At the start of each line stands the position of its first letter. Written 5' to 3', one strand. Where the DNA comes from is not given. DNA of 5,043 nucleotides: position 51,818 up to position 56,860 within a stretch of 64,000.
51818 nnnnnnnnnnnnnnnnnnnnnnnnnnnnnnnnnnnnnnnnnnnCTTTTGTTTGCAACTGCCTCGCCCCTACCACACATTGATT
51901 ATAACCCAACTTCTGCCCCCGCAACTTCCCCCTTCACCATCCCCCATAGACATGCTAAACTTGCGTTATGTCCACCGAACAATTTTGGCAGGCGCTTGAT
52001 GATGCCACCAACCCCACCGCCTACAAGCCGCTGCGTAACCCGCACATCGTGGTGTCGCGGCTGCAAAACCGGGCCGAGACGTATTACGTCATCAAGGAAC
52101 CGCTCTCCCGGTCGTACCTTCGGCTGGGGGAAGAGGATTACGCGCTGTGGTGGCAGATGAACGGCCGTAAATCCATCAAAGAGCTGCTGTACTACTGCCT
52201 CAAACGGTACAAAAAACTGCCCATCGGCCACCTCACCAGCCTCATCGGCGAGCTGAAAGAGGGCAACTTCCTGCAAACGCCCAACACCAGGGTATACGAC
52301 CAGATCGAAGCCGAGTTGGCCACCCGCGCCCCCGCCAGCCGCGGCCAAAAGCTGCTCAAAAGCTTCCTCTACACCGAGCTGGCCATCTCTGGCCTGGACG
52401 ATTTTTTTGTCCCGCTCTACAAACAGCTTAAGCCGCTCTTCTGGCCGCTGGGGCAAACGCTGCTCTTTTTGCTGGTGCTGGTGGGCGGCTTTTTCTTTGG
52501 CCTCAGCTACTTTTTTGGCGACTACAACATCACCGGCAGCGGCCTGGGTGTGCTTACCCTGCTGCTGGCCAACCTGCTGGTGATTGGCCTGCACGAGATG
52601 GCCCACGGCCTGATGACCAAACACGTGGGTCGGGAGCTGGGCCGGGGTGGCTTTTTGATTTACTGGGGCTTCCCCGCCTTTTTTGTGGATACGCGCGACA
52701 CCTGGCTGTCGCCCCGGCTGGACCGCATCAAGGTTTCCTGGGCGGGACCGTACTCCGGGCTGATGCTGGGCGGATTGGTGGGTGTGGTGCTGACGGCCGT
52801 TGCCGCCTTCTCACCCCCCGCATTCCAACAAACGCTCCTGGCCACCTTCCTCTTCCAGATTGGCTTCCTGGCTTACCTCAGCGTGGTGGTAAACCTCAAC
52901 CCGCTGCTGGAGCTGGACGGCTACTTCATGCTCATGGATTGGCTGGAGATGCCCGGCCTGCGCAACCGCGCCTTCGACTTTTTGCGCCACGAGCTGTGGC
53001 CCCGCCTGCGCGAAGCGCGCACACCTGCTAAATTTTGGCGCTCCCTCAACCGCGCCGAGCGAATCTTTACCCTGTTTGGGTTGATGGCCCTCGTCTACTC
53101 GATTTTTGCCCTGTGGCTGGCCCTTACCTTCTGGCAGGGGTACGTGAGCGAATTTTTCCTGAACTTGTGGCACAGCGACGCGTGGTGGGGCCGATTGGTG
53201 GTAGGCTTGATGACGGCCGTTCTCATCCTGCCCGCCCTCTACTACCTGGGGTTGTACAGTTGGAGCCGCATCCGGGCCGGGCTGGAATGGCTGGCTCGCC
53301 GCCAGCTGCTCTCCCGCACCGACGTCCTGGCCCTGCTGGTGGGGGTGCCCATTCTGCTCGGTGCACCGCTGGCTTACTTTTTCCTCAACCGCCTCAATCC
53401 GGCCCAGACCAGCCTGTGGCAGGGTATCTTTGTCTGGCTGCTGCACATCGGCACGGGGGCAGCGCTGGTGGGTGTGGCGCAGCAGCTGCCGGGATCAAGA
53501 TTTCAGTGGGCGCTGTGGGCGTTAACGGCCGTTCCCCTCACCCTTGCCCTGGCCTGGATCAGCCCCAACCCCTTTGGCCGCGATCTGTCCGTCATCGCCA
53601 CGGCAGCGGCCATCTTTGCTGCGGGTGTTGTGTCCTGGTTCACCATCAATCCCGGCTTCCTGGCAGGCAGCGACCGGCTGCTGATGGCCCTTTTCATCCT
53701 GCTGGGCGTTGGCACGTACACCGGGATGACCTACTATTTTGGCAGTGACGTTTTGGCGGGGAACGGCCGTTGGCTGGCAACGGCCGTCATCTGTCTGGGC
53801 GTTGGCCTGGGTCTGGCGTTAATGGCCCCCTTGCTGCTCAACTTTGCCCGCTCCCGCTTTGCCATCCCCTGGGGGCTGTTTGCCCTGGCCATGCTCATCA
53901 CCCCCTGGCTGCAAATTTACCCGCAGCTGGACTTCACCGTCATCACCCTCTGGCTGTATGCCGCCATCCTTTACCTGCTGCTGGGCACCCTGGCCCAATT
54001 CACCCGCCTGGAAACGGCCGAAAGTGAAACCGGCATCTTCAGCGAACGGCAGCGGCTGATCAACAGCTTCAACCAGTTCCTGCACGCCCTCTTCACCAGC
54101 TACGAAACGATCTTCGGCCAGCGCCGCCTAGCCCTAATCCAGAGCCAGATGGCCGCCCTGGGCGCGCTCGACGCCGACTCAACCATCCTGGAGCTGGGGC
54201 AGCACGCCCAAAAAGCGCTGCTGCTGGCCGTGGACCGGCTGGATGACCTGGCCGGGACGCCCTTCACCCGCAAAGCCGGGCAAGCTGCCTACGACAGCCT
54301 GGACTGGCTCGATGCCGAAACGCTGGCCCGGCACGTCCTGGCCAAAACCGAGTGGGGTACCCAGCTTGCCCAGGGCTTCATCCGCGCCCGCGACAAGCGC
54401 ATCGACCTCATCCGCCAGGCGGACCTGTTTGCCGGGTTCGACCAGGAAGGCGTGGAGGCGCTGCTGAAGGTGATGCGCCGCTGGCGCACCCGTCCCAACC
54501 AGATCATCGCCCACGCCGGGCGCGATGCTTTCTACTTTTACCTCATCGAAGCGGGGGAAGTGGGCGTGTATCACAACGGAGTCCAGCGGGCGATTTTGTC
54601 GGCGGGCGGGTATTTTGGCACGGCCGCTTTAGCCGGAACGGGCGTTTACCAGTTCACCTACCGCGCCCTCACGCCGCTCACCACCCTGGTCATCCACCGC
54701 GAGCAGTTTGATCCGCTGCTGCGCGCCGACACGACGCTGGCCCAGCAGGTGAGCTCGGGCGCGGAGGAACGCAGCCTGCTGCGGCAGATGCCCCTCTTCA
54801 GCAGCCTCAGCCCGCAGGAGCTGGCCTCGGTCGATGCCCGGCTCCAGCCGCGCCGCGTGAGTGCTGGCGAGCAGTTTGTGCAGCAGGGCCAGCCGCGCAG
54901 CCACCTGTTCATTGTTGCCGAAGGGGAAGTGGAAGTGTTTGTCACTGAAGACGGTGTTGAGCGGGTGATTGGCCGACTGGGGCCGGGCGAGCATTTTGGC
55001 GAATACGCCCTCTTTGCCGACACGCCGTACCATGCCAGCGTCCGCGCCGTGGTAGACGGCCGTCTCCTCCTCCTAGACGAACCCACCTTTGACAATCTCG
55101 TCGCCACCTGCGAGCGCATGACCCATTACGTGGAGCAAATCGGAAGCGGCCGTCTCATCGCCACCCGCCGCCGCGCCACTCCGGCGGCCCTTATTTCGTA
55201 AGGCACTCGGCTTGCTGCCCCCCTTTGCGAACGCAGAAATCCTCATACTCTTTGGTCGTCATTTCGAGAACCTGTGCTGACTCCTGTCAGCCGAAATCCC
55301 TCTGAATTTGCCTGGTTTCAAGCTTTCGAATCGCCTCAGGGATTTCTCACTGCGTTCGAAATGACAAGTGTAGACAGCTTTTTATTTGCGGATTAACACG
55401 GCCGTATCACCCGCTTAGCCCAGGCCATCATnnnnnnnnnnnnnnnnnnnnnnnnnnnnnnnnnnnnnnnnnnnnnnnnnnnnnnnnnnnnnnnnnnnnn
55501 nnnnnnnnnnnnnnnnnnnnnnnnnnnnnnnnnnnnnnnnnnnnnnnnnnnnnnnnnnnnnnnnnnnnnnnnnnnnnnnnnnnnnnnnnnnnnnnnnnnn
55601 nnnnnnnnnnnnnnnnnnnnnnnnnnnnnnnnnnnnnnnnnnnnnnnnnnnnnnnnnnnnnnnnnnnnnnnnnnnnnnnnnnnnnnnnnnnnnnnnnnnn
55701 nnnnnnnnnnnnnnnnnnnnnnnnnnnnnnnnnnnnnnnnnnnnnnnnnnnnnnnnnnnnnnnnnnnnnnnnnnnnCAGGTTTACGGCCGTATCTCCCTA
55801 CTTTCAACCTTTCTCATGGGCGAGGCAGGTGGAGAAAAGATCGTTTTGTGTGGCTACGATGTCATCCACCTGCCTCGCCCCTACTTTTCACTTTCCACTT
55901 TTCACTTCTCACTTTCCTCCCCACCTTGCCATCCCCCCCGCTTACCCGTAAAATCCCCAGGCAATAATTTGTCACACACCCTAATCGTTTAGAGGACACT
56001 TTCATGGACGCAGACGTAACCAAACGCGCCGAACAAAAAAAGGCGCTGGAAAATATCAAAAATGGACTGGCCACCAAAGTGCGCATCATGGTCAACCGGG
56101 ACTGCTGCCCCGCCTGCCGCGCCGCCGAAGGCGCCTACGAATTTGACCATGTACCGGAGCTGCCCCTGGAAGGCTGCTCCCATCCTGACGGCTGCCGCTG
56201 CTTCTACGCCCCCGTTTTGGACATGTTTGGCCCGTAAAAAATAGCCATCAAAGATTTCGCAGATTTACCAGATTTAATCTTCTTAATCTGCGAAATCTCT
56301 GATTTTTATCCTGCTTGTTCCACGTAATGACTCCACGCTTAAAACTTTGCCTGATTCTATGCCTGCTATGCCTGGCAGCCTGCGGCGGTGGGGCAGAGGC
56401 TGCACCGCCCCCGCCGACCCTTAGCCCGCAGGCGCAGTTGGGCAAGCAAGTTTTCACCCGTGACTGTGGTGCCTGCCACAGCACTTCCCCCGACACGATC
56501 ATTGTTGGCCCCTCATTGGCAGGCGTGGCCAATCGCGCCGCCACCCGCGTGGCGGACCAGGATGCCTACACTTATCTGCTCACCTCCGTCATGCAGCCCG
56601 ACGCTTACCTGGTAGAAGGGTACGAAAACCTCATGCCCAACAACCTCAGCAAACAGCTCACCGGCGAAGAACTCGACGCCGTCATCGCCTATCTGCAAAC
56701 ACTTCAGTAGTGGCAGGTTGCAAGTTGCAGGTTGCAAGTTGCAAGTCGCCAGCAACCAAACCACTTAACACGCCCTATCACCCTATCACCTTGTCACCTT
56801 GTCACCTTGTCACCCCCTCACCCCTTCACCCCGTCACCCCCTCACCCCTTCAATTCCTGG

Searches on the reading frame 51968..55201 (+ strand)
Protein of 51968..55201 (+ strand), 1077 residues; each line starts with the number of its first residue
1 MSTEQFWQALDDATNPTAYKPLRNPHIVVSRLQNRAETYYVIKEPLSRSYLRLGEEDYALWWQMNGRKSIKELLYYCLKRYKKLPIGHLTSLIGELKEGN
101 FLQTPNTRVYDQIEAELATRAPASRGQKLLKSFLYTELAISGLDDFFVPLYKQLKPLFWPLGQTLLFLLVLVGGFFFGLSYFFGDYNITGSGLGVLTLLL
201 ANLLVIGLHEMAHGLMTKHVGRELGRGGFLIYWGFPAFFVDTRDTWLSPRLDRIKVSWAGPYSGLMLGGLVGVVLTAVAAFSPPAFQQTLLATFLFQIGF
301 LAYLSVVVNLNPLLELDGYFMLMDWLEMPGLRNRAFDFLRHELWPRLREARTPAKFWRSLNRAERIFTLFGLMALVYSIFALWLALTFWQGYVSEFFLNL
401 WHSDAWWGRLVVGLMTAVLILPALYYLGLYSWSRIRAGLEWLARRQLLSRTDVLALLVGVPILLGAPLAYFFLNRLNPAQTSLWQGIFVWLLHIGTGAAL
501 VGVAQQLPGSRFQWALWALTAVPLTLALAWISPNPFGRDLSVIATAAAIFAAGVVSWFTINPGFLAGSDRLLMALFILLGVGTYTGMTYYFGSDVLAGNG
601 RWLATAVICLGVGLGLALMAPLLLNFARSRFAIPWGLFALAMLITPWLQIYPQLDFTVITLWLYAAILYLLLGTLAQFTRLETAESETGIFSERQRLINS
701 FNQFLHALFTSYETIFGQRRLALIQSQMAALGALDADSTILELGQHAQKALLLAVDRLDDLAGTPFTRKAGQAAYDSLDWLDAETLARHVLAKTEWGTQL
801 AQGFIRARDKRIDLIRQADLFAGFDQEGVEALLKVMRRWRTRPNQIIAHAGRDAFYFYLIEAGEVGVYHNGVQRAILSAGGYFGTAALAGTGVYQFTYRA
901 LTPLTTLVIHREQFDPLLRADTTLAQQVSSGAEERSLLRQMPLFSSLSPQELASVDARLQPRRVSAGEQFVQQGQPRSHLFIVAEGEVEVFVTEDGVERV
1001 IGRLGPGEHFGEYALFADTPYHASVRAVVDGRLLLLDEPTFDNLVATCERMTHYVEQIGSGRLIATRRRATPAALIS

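Call 13: search_protein_families(library=pfam, proteins=[window:51968-55201:+], max_evalue=0.001)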
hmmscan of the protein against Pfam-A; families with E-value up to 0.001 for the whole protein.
window:51968-55201:+ (1077 aa): 1 family
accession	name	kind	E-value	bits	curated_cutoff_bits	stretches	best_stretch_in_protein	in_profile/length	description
PF00027.35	cNMP_binding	-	2e-34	117.8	27.5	2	962-1047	2-88/89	Cyclic nucleotide-binding domain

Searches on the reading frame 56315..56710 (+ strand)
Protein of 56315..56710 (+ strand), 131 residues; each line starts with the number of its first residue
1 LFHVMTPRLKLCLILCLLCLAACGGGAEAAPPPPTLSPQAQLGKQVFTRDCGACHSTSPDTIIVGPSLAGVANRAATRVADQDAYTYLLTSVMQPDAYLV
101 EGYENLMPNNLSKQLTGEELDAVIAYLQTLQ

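Call 13: search_protein_families(library=pfam, proteins=[window:56315-56710:+], max_evalue=0.001)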
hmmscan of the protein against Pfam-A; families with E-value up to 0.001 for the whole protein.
window:56315-56710:+ (131 aa): 2 families
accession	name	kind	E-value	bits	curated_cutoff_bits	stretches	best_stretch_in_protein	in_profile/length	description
PF00034.26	Cytochrom_C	-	6.4e-11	43.9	21.3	1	41-130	2-89/90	Cytochrome c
PF13442.11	Cytochrome_CBB3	-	1.7e-07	31.9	27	1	39-127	2-68/68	Cytochrome C oxidase, cbb3-type, subunit III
